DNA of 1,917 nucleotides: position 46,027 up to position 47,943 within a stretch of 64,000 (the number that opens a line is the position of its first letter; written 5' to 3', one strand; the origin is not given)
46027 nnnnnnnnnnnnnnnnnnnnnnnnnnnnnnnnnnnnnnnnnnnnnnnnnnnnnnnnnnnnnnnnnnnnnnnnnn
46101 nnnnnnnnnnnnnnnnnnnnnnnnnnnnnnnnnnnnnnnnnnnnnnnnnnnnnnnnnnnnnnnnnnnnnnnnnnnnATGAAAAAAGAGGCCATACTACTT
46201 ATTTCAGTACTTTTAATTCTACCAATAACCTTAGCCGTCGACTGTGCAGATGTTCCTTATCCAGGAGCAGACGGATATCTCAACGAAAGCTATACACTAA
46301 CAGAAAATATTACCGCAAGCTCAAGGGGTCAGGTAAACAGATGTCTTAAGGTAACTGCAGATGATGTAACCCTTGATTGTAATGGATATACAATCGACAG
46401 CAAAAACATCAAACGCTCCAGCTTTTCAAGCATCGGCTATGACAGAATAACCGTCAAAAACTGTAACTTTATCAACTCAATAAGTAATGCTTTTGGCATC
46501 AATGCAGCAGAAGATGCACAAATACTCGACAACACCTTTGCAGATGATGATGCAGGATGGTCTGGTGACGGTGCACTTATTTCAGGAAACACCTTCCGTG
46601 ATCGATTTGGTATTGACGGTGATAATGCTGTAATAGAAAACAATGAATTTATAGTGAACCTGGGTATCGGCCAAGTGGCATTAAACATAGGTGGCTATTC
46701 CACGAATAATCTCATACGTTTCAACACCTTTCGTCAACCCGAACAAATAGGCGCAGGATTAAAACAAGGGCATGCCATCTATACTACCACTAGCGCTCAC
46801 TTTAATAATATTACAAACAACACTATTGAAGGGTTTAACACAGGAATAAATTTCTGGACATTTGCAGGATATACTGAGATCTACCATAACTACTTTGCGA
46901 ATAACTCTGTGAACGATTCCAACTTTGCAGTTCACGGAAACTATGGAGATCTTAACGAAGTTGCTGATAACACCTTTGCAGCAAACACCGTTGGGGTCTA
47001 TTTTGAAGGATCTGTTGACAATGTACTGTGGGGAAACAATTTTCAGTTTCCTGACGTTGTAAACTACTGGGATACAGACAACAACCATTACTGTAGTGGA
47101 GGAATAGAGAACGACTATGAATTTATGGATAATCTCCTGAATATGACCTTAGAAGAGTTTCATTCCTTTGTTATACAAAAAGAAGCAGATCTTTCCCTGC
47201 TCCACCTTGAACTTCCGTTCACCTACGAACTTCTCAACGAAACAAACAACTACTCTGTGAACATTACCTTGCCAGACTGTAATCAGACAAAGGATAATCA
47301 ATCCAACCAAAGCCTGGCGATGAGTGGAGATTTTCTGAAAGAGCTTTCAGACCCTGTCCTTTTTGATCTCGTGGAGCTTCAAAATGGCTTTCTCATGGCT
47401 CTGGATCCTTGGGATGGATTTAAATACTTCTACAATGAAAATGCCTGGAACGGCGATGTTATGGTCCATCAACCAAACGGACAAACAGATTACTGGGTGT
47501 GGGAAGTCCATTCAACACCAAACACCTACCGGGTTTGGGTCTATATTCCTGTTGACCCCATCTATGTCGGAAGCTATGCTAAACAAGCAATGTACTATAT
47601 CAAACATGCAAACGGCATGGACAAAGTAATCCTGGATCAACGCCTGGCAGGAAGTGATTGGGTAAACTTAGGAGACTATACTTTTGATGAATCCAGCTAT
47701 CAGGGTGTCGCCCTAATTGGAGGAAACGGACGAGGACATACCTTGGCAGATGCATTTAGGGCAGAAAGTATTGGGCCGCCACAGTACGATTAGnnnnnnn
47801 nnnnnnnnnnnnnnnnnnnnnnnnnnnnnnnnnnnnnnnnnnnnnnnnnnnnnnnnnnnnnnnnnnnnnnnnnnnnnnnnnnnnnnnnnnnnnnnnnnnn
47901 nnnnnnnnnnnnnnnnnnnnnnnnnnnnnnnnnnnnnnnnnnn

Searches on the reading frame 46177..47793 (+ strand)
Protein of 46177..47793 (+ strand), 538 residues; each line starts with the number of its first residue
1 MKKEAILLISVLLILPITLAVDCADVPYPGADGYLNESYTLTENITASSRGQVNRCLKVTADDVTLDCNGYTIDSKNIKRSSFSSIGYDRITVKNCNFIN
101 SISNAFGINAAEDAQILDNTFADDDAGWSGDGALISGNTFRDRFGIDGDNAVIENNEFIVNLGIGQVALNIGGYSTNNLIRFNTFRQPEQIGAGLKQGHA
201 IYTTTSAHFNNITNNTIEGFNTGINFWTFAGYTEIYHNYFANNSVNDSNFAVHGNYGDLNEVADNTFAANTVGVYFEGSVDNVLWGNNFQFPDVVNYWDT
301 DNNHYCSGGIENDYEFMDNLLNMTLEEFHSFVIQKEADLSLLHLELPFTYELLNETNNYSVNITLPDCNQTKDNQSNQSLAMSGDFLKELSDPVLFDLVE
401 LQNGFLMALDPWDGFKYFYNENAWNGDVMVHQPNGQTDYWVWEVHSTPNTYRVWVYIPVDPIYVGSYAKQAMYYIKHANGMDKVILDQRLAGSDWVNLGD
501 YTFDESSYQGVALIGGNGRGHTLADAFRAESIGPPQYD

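Call 61: search_protein_families(library=pfam, proteins=[window:46177-47793:+], max_evalue=0.001)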
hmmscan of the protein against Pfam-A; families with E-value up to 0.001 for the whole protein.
window:46177-47793:+ (538 aa): 3 families
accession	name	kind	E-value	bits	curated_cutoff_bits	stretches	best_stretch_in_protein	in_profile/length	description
PF25275.1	Golvesin_C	-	1.3e-09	38.6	31.6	1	420-528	23-129/132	Golvesin C-terminal domain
PF05048.19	NosD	-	1e-07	32.1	23.6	1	150-246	93-175/212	Periplasmic copper-binding protein (NosD)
PF24068.1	TPD1_C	-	0.00072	19.9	27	0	53-101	27-74/98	Tapetum determinant 1, C-terminal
